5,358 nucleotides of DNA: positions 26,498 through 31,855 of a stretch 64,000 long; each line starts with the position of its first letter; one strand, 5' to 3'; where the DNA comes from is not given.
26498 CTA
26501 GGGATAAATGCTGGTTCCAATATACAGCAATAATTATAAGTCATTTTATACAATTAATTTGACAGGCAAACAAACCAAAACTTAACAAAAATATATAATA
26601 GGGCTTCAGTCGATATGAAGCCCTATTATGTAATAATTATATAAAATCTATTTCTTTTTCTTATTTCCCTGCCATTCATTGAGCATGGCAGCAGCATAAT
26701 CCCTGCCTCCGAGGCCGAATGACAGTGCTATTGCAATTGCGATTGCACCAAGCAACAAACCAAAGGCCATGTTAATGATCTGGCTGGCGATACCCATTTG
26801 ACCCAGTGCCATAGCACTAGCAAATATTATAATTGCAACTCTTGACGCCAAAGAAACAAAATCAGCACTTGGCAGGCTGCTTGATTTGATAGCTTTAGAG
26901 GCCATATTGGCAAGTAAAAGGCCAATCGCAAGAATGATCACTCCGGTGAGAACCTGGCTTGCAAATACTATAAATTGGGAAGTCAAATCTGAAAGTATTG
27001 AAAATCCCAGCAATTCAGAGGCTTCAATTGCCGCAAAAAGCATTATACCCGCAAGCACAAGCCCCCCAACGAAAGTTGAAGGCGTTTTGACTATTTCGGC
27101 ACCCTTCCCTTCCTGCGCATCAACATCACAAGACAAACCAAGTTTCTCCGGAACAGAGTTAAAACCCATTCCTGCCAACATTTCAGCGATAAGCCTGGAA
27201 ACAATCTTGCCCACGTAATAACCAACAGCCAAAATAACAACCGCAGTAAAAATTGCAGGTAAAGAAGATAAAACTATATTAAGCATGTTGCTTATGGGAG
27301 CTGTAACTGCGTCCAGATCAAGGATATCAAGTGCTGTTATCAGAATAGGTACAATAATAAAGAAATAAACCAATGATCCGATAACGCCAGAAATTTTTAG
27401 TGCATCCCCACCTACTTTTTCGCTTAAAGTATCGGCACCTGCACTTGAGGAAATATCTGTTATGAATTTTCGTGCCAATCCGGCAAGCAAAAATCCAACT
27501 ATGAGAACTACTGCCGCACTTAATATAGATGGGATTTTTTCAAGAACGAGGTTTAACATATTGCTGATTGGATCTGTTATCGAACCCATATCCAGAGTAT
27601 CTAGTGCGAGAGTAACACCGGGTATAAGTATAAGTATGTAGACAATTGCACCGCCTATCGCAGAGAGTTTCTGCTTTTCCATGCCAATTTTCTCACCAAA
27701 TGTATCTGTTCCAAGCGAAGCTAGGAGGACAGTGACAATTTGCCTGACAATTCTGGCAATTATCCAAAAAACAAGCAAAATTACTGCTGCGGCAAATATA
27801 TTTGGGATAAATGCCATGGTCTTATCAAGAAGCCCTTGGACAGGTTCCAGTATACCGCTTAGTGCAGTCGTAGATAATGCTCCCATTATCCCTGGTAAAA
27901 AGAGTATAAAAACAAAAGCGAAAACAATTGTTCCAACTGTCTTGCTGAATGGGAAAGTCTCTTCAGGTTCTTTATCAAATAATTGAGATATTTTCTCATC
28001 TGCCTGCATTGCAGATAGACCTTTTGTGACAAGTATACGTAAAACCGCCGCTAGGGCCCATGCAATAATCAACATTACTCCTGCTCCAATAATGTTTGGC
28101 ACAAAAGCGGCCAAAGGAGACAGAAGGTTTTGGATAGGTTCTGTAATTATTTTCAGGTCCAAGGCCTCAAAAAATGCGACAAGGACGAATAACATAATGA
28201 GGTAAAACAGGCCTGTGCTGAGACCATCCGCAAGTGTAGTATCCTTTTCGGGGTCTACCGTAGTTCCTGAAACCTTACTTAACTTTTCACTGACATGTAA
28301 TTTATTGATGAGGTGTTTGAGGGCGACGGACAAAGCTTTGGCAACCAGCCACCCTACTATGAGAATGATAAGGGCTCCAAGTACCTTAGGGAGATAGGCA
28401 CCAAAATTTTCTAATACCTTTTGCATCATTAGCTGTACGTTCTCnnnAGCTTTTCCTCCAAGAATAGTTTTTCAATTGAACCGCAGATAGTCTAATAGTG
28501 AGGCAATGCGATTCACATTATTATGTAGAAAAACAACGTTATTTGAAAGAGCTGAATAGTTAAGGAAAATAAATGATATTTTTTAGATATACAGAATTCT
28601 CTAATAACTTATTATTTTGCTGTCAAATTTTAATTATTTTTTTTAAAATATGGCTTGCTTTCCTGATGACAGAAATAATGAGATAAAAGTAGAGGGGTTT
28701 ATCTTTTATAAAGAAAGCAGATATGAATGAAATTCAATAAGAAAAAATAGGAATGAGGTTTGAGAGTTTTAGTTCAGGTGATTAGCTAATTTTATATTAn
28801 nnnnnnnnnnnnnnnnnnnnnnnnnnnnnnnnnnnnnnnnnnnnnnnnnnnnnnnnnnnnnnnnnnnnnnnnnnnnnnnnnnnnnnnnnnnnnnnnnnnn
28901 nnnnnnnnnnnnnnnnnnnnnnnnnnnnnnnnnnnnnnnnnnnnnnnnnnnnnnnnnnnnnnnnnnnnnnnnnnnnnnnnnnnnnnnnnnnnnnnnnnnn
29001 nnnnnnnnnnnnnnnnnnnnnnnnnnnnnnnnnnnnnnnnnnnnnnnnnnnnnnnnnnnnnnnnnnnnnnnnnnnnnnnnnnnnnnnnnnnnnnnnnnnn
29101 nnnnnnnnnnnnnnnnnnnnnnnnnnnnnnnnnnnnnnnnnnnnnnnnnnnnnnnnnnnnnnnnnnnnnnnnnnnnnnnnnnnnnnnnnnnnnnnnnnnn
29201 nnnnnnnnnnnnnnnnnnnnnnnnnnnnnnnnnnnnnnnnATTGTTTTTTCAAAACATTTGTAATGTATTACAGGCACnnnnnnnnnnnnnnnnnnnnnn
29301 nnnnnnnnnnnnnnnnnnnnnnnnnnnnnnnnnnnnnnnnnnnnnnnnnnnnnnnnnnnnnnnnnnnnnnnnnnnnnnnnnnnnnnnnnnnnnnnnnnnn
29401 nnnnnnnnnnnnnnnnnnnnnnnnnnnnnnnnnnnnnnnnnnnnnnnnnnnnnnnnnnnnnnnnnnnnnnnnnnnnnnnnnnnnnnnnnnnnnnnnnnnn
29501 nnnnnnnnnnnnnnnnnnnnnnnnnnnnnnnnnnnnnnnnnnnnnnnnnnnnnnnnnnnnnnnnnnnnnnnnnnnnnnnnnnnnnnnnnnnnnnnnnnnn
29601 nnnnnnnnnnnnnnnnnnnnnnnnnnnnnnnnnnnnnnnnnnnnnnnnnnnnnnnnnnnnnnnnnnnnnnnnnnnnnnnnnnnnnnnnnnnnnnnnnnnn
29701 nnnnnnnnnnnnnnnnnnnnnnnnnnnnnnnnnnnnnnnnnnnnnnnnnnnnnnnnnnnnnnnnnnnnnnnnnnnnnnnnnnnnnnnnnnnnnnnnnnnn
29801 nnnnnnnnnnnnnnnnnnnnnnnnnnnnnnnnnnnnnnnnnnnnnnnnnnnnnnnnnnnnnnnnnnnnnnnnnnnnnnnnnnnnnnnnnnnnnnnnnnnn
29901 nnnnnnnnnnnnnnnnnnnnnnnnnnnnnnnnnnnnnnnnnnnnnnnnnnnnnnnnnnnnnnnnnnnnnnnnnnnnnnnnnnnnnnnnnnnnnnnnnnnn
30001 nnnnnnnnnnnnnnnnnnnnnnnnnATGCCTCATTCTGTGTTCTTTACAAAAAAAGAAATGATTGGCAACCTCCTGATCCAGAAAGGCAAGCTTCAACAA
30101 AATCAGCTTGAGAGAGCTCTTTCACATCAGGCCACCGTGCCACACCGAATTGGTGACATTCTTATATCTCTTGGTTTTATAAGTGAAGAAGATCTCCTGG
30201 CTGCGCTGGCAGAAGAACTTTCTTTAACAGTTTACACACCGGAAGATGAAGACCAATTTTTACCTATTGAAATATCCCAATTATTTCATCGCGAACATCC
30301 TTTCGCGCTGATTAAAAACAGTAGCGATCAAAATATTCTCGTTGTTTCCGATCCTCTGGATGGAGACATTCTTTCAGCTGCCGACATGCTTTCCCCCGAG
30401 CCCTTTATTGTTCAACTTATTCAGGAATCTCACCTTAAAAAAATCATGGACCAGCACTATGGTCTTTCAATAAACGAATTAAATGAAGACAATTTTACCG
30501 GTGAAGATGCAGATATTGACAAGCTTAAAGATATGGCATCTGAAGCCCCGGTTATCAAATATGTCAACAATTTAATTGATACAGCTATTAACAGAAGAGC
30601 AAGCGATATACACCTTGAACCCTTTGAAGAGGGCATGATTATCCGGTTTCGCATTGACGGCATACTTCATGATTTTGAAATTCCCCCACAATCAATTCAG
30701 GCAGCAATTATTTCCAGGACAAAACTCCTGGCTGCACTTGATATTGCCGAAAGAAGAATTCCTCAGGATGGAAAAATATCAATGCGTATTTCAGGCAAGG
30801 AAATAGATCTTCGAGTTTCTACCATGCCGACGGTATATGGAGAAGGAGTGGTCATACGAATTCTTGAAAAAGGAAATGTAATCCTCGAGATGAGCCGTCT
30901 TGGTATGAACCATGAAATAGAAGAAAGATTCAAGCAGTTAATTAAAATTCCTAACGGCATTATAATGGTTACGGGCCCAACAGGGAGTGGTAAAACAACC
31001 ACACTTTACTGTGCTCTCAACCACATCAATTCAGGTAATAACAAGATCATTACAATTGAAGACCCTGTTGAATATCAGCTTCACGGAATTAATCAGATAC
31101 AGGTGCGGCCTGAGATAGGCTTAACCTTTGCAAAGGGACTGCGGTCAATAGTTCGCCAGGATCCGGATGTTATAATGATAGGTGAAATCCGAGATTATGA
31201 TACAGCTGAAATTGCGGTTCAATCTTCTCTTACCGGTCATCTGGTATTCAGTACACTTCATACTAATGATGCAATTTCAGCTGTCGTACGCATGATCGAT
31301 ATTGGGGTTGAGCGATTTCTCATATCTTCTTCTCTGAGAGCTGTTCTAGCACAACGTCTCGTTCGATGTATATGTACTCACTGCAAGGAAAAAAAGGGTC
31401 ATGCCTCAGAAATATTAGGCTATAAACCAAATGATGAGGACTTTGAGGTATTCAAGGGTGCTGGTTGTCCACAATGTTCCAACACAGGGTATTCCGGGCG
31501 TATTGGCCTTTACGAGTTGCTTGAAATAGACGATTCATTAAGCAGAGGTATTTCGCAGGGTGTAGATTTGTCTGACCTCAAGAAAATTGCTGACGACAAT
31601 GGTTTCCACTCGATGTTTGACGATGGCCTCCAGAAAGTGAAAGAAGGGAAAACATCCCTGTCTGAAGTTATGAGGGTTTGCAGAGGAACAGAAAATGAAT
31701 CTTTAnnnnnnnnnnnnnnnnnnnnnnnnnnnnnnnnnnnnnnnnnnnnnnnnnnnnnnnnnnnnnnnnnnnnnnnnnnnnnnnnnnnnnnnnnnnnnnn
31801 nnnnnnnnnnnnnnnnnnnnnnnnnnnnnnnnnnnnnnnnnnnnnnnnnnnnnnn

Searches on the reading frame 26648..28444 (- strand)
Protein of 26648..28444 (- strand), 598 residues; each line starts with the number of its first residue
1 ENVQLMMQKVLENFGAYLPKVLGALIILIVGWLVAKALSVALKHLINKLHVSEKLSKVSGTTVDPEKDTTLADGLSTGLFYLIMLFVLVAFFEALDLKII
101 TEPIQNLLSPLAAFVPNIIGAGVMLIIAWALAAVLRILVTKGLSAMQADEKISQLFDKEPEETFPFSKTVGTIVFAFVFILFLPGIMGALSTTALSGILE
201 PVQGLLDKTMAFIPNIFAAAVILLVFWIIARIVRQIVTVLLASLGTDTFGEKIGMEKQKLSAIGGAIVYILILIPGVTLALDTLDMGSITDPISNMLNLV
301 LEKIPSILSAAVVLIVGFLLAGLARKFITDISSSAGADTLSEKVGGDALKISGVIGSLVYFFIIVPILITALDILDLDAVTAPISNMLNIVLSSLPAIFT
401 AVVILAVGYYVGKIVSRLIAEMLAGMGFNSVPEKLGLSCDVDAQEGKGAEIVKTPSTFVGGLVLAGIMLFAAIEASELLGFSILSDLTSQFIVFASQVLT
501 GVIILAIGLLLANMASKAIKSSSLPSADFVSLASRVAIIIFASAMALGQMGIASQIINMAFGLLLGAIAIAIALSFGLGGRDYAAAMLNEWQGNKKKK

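Call 16: search_protein_families(library=pfam, proteins=[window:26648-28444:-], max_evalue=0.0001)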
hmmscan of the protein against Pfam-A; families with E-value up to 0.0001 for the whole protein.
window:26648-28444:- (598 aa): 1 family
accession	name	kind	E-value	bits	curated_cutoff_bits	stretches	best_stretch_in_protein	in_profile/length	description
PF05552.17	MS_channel_1st_1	-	1e-63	211.4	22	5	200-248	1-49/50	Mechanosensitive ion channel, conserved TM helix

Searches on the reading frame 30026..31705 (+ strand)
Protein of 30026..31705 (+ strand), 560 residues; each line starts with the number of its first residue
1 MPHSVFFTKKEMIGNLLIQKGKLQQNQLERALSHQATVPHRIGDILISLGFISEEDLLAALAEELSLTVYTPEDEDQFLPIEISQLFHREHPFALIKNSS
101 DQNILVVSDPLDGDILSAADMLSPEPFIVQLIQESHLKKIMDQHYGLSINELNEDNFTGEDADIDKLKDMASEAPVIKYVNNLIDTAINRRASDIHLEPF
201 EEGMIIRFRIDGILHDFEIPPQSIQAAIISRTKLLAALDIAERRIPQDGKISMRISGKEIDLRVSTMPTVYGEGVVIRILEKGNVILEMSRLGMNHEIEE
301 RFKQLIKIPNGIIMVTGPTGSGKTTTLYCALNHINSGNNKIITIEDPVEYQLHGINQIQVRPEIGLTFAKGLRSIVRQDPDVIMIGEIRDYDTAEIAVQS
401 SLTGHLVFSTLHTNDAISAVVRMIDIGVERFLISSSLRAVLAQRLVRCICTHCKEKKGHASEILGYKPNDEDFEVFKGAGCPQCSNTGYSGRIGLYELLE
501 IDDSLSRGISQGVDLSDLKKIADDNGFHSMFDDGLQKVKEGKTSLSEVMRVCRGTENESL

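Call 9: search_protein_families(library=pfam, proteins=[window:30026-31705:+], max_evalue=0.001)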
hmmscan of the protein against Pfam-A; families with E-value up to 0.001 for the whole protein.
window:30026-31705:+ (560 aa): 2 families
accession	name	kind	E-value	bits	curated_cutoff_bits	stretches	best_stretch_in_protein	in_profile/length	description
PF00437.27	T2SSE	-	1.1e-137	459.1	24.9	1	171-550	3-370/370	Type II/IV secretion system protein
PF13401.12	AAA_22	-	0.0005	20.8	27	0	310-350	5-45/130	AAA domain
